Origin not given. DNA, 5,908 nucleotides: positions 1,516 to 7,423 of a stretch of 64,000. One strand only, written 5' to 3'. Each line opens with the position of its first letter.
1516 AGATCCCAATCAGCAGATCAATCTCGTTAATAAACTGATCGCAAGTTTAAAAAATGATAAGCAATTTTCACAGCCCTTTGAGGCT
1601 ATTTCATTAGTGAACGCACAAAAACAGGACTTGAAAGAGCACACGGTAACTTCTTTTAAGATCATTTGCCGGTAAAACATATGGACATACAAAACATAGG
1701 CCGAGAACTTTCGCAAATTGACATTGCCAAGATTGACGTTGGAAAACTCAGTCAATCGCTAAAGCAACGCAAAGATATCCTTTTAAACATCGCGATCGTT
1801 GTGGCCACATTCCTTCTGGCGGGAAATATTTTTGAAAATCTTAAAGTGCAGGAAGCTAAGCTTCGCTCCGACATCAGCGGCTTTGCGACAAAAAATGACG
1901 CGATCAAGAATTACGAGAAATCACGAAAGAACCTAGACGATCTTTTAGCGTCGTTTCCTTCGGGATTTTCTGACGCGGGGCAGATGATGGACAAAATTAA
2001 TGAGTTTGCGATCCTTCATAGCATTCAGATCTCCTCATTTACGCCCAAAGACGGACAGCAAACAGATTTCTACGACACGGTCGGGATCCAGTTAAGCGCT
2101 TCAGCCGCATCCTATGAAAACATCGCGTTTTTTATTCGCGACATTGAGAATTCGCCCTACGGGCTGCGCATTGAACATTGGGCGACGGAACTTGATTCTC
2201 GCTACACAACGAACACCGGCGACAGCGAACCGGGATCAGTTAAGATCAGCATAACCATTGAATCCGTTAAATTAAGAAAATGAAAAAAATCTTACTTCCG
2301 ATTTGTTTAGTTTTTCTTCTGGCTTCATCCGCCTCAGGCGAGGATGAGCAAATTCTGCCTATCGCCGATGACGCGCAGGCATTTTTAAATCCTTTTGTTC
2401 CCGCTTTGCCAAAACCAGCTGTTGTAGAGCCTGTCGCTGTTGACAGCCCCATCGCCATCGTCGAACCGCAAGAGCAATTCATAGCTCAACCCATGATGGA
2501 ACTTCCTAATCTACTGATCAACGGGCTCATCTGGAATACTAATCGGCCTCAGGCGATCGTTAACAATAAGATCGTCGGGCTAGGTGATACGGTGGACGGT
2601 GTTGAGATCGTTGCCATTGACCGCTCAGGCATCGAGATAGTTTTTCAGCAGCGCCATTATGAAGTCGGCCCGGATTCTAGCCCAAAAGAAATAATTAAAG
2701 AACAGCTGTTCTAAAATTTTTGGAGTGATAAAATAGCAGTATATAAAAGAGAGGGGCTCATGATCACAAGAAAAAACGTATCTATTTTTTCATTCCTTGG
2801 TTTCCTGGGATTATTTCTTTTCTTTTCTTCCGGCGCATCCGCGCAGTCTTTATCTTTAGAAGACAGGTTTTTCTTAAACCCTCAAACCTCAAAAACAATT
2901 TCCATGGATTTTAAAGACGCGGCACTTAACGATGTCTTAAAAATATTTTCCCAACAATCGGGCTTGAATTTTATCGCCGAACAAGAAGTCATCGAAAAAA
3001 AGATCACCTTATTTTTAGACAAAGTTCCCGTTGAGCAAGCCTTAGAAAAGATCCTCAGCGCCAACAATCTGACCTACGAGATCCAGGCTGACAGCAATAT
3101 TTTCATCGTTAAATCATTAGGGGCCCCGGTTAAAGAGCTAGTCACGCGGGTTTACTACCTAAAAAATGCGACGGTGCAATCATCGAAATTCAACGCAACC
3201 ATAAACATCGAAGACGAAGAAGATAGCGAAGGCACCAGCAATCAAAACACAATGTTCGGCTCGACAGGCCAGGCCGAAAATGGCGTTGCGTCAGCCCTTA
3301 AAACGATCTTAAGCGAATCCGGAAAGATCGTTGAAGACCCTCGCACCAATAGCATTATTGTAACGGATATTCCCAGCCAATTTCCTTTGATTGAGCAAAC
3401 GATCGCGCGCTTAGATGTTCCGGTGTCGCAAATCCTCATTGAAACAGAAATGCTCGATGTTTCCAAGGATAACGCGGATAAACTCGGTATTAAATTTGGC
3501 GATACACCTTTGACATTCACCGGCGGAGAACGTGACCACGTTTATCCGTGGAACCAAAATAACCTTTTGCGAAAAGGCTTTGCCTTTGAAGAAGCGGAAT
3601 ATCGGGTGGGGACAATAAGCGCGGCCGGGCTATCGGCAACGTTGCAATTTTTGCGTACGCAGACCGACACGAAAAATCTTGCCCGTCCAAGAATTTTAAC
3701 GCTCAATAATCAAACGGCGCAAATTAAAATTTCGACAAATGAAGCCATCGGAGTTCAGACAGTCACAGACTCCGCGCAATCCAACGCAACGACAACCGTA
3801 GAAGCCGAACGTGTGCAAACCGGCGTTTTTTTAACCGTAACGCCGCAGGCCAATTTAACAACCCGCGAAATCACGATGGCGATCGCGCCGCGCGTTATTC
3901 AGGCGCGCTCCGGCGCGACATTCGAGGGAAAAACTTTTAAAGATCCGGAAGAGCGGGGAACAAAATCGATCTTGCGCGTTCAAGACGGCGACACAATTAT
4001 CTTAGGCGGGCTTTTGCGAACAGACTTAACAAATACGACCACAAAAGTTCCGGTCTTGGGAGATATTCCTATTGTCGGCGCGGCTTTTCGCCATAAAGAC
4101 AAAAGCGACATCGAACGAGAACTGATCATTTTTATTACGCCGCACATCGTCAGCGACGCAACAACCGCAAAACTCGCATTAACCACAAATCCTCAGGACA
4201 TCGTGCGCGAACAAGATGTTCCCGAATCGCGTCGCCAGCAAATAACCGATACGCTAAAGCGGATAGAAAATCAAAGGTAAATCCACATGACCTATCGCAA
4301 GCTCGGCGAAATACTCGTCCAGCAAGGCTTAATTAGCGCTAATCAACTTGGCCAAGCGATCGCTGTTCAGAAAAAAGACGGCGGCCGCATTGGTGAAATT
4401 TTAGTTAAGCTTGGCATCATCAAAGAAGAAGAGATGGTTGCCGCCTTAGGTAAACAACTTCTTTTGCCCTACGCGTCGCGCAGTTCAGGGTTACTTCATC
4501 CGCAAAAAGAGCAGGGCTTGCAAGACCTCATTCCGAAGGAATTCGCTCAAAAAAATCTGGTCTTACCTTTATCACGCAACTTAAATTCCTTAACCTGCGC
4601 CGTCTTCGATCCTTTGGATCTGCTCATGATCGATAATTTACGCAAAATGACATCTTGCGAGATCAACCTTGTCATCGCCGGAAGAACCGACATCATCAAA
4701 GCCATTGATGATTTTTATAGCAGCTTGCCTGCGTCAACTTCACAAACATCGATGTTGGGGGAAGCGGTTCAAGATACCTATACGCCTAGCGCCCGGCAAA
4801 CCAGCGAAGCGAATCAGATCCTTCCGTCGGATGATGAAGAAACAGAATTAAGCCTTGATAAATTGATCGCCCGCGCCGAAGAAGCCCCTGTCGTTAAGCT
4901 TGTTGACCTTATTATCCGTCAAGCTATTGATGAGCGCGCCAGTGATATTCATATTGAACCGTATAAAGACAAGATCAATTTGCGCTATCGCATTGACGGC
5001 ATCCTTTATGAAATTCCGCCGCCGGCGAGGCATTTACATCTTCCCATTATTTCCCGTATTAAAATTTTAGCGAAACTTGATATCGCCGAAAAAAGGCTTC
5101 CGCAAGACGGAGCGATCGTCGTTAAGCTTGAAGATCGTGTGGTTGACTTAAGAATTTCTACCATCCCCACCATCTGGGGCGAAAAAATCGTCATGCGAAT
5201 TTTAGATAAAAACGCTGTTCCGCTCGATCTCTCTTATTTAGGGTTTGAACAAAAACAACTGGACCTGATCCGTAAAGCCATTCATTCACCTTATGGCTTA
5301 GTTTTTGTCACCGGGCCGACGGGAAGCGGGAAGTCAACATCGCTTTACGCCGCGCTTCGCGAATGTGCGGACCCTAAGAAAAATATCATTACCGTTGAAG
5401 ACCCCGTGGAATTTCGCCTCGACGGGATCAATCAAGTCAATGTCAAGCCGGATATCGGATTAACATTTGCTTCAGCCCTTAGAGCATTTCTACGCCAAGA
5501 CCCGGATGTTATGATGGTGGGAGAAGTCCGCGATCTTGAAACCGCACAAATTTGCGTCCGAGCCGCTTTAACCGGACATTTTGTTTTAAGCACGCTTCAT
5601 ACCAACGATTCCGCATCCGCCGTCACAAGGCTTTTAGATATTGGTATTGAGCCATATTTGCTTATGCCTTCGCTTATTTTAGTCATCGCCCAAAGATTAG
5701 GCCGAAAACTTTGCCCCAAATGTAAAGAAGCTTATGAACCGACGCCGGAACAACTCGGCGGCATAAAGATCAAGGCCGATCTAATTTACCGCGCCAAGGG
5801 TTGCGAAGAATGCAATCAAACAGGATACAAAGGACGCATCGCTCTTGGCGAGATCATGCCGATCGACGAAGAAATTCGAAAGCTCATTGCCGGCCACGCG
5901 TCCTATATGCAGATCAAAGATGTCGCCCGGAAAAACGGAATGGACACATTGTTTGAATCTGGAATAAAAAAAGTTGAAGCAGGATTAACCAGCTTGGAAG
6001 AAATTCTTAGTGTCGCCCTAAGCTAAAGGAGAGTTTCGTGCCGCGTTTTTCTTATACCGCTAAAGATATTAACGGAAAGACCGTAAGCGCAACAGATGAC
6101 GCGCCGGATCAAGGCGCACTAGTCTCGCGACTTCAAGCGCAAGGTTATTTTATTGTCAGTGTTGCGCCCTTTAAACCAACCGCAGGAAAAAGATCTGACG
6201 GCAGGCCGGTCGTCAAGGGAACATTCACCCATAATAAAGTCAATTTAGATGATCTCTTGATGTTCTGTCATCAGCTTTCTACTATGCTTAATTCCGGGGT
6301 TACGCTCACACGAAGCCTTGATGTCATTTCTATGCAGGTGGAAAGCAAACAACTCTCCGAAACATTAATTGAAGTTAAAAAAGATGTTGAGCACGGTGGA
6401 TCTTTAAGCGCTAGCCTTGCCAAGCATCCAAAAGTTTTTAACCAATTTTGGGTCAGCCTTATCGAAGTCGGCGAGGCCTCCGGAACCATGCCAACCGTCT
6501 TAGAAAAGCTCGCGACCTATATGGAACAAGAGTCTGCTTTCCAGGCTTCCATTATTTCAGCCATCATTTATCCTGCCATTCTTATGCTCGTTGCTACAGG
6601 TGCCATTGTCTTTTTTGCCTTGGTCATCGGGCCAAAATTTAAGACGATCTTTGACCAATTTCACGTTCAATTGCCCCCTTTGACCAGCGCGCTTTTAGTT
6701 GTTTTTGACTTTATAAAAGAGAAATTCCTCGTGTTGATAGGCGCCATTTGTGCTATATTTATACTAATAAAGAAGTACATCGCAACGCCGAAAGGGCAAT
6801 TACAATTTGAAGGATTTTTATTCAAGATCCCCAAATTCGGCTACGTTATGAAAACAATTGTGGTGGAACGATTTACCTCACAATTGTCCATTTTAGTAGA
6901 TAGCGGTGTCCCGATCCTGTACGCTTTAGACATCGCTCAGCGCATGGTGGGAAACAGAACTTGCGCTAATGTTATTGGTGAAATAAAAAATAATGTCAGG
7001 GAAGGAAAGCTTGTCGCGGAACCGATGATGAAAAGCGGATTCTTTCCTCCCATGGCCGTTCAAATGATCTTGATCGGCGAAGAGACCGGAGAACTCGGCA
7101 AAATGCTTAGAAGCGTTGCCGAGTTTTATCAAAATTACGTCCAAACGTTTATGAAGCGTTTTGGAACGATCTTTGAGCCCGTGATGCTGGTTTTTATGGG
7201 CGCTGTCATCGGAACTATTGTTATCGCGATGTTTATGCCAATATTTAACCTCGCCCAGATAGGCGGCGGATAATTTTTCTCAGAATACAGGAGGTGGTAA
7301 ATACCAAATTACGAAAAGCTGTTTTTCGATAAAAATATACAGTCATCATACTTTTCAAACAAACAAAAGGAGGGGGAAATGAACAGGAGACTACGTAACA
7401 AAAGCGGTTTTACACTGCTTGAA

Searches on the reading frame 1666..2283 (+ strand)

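Call 97: search_protein_families(library=pfam, proteins=[window:1666-2283:+], max_evalue=0.0001)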
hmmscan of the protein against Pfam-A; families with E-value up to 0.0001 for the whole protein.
window:1666-2283:+ (205 aa): 1 family
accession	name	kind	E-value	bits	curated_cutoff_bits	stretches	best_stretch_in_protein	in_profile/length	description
PF04350.18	PilO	-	8.2e-08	32.9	22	1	58-161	3-108/145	Pilus assembly protein, PilO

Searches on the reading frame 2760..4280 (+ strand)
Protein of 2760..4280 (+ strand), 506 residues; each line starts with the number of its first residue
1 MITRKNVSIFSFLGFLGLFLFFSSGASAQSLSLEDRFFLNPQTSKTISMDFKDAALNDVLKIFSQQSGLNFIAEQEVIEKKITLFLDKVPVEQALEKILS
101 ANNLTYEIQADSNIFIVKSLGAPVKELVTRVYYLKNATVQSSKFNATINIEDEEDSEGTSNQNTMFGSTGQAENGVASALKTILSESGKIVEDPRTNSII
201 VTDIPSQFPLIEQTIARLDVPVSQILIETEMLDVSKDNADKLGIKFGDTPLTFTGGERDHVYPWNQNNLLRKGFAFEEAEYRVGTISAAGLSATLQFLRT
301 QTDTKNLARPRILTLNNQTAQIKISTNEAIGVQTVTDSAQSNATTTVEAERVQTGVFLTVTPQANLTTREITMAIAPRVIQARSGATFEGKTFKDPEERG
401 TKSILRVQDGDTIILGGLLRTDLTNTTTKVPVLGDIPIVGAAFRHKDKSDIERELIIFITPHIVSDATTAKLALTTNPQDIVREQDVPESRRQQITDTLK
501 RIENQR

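Call 73: search_protein_families(library=pfam, proteins=[window:2760-4280:+], max_evalue=0.00001)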
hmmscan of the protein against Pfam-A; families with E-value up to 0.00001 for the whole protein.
window:2760-4280:+ (506 aa): 3 families
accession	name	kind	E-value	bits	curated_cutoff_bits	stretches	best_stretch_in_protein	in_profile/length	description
PF00263.26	Secretin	-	2.8e-38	131.6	27.5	1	298-464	2-168/169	Bacterial type II and III secretion system protein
PF03958.22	Secretin_N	-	3.5e-15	56.4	28.2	1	129-224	1-69/69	Bacterial type II/III secretion system short domain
PF07660.19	STN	-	5e-11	42.7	28.4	1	69-118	1-51/52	Secretin and TonB N terminus short domain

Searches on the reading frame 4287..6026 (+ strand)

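Call 73: search_protein_families(library=pfam, proteins=[window:4287-6026:+], max_evalue=0.00001)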
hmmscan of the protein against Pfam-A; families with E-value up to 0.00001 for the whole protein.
window:4287-6026:+ (579 aa): 2 families
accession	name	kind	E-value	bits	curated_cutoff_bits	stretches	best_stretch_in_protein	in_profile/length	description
PF00437.27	T2SSE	-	5.5e-138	460.1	24.9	1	197-574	3-369/370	Type II/IV secretion system protein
PF05157.20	MshEN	-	9.5e-16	58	23.1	1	78-146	17-86/90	MshEN domain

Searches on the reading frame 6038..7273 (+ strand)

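Call 73: search_protein_families(library=pfam, proteins=[window:6038-7273:+], max_evalue=0.00001)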
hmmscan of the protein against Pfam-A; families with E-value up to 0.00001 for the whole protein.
window:6038-7273:+ (411 aa): 1 family
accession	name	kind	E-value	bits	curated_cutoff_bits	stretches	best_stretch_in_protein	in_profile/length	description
PF00482.28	T2SSF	-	1.9e-58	196.3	25.2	2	76-198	1-124/125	Type II secretion system (T2SS), protein F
